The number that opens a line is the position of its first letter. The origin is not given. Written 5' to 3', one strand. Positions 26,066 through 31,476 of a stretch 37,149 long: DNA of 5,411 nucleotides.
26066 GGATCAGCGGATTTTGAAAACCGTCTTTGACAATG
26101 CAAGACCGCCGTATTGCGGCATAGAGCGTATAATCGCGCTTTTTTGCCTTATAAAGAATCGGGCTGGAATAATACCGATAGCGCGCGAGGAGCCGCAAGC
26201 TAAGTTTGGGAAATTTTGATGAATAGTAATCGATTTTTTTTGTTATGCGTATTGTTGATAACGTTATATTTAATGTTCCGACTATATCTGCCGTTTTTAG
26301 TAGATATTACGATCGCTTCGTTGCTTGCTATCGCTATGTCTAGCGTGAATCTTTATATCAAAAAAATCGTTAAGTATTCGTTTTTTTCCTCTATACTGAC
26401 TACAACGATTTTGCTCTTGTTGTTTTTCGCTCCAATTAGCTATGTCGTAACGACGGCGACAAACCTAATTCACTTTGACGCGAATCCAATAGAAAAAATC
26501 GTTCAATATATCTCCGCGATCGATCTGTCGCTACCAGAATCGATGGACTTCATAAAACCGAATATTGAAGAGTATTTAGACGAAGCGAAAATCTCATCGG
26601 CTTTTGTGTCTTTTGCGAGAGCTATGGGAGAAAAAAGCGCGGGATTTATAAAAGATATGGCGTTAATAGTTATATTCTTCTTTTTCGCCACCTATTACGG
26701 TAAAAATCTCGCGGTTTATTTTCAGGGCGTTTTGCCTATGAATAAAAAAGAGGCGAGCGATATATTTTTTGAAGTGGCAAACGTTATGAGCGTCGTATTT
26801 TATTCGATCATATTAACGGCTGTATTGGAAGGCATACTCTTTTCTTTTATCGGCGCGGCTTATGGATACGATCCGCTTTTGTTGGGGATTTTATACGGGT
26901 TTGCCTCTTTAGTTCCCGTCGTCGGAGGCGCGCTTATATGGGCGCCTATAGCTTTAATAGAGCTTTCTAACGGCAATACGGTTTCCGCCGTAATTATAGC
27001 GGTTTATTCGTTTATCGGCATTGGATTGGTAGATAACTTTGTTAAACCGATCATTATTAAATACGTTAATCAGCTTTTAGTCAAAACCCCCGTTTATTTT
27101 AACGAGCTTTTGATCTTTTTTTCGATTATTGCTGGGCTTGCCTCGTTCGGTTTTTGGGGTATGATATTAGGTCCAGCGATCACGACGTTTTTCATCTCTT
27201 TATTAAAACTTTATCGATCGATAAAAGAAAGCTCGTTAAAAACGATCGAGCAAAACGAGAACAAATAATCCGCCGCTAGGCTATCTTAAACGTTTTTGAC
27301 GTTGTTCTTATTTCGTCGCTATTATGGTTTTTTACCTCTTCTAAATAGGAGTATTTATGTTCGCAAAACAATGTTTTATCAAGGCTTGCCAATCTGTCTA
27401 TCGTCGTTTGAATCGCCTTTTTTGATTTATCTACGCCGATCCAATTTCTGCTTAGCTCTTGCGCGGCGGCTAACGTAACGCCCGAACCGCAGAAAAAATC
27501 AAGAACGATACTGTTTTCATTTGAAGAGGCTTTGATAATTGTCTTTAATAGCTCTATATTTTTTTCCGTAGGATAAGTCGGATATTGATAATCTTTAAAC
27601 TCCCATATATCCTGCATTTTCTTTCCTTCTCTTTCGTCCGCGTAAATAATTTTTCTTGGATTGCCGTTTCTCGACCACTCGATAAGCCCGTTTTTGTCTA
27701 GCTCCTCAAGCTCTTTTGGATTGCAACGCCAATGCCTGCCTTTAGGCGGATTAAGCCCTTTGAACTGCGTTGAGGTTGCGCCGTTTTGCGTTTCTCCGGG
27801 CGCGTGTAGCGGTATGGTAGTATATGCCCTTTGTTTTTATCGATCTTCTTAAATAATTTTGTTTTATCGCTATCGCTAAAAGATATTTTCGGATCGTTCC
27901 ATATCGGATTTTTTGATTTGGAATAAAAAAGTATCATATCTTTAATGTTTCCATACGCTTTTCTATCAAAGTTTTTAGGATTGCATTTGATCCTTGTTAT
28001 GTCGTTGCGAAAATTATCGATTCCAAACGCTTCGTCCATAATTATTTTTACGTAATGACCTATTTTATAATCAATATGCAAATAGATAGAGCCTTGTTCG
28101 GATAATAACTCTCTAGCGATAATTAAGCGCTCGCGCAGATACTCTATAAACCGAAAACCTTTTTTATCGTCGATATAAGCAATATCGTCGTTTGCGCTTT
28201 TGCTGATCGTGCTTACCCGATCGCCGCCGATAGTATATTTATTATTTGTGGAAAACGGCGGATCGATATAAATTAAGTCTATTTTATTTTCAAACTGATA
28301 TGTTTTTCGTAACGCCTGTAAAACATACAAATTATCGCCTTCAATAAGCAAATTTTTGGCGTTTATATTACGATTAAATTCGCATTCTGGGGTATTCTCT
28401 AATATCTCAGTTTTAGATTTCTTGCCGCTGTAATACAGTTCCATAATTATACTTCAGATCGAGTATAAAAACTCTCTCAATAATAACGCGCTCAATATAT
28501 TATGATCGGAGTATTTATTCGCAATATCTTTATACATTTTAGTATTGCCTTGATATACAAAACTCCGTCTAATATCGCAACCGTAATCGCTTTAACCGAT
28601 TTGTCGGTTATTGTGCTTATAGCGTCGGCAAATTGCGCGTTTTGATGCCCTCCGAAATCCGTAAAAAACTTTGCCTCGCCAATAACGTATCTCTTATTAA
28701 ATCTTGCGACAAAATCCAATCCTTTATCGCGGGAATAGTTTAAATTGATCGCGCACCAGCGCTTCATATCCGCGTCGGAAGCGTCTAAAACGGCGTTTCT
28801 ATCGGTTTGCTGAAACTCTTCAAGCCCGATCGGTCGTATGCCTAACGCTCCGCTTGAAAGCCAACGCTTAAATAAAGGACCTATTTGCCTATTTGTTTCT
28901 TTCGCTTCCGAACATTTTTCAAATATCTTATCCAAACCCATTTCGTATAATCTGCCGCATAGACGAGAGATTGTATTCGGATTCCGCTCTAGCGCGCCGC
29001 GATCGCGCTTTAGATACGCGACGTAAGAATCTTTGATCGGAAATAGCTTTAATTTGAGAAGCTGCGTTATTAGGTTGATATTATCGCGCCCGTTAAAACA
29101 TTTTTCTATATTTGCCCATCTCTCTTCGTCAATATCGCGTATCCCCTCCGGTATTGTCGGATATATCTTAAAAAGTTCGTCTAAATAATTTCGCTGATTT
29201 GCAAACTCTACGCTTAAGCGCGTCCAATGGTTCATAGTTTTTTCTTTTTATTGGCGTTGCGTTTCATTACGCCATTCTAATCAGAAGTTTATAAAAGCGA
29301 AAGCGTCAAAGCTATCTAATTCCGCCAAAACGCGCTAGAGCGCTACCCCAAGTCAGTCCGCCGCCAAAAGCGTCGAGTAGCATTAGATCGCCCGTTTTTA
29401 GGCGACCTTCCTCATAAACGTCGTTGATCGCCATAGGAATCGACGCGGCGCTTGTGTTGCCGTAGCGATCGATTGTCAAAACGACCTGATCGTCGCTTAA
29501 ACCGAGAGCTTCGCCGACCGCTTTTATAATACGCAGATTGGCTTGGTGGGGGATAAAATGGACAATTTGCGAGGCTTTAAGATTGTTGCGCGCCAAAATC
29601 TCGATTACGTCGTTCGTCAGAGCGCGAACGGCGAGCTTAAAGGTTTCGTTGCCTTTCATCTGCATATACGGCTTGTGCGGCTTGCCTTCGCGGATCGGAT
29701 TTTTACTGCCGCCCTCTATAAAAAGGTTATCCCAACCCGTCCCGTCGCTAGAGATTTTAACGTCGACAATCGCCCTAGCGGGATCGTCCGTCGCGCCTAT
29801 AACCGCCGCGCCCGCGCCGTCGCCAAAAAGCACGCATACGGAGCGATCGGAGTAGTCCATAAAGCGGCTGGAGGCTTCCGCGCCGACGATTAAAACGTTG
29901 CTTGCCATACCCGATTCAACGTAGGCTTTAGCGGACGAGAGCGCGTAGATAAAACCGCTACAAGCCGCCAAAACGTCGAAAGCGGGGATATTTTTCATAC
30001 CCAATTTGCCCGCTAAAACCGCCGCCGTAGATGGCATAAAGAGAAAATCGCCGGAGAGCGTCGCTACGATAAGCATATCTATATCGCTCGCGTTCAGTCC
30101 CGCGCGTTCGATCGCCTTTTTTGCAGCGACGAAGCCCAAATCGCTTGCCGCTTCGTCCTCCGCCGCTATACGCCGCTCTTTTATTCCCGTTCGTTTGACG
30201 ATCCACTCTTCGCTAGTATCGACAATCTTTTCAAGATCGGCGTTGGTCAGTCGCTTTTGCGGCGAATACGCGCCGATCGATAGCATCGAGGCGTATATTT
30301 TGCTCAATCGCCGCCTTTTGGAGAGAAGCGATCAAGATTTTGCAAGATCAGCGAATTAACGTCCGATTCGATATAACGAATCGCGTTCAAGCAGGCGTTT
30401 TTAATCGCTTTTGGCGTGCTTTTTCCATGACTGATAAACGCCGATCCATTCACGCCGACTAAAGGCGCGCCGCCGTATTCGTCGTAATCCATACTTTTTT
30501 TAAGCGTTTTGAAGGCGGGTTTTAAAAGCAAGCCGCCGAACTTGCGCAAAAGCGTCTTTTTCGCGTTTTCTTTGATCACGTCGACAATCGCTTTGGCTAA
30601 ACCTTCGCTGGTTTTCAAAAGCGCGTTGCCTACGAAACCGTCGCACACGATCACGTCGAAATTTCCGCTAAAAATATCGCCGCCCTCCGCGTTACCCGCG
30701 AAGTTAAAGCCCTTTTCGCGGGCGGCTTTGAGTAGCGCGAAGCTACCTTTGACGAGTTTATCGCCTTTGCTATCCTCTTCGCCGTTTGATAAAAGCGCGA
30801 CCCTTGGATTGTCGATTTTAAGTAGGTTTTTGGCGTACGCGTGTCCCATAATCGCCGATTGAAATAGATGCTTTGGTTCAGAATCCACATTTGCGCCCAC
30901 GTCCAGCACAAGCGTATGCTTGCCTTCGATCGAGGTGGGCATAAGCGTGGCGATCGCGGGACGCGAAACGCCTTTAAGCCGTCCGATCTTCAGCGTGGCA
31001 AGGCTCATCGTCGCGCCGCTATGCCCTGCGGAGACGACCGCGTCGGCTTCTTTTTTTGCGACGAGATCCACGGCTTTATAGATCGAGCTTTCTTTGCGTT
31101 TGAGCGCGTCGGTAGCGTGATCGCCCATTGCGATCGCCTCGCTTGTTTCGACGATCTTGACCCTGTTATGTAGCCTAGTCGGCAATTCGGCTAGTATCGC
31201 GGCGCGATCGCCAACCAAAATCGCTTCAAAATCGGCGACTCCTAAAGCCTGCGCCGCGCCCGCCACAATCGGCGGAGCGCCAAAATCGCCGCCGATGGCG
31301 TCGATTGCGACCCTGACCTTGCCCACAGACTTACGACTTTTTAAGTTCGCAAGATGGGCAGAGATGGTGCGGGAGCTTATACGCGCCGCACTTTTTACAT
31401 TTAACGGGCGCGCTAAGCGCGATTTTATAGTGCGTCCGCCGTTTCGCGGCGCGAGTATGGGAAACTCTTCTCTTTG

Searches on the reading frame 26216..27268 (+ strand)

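Call 85: search_protein_families(library=pfam, proteins=[window:26216-27268:+], max_evalue=0.0001)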
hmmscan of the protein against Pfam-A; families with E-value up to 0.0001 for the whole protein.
window:26216-27268:+ (350 aa): 1 family
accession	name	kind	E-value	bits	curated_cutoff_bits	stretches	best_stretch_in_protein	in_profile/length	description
PF01594.21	AI-2E_transport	-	3e-32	112.5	34.3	1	7-333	4-326/327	AI-2E family transporter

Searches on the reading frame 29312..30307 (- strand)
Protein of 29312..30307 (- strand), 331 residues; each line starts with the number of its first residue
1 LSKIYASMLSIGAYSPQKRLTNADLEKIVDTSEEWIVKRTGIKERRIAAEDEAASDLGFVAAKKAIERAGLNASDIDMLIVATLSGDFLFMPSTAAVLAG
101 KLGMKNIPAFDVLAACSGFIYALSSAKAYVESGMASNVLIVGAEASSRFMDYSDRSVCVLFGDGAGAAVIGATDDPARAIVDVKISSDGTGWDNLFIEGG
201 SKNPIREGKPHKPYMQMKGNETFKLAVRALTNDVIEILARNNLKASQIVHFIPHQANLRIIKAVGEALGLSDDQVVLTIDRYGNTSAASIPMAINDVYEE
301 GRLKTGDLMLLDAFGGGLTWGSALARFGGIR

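Call 85: search_protein_families(library=pfam, proteins=[window:29312-30307:-], max_evalue=0.0001)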
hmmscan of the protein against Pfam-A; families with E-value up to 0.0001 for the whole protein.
window:29312-30307:- (331 aa): 5 families
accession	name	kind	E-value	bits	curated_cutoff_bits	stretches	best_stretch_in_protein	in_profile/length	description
PF08541.16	ACP_syn_III_C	-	2.3e-35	121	26.6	1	238-326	1-89/90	3-Oxoacyl-[acyl-carrier-protein (ACP)] synthase III C terminal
PF08545.16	ACP_syn_III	-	1.1e-29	102.6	24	1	110-189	1-80/80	3-Oxoacyl-[acyl-carrier-protein (ACP)] synthase III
PF00108.29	Thiolase_N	-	3.5e-09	36.9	26.4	1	38-148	7-117/260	Thiolase, N-terminal domain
PF00195.25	Chal_sti_synt_N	-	5.8e-09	36.2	27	1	41-172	87-223/225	Chalcone and stilbene synthases, N-terminal domain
PF07451.17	SpoVAD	-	1.6e-06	27.5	22.1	1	52-142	49-132/329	Stage V sporulation protein AD (SpoVAD)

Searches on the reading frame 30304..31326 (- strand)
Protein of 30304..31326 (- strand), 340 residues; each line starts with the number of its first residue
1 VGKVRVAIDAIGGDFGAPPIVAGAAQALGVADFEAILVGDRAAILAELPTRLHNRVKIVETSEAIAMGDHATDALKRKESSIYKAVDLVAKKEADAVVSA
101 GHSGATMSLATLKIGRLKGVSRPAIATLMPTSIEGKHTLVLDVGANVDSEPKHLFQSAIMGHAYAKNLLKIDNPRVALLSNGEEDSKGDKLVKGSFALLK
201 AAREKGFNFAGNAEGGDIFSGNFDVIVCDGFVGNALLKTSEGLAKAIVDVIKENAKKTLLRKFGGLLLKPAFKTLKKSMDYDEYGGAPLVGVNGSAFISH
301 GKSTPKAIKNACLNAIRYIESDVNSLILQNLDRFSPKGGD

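Call 85: search_protein_families(library=pfam, proteins=[window:30304-31326:-], max_evalue=0.0001)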
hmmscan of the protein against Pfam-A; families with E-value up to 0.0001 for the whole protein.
window:30304-31326:- (340 aa): 2 families
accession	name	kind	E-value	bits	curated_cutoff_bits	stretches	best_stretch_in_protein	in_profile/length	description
PF02504.20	FA_synthesis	-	4e-109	365.1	29.1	1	4-325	1-323/324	Fatty acid synthesis protein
PF01515.24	PTA_PTB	-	2e-07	31.1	24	1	71-206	94-228/319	Phosphate acetyl/butaryl transferase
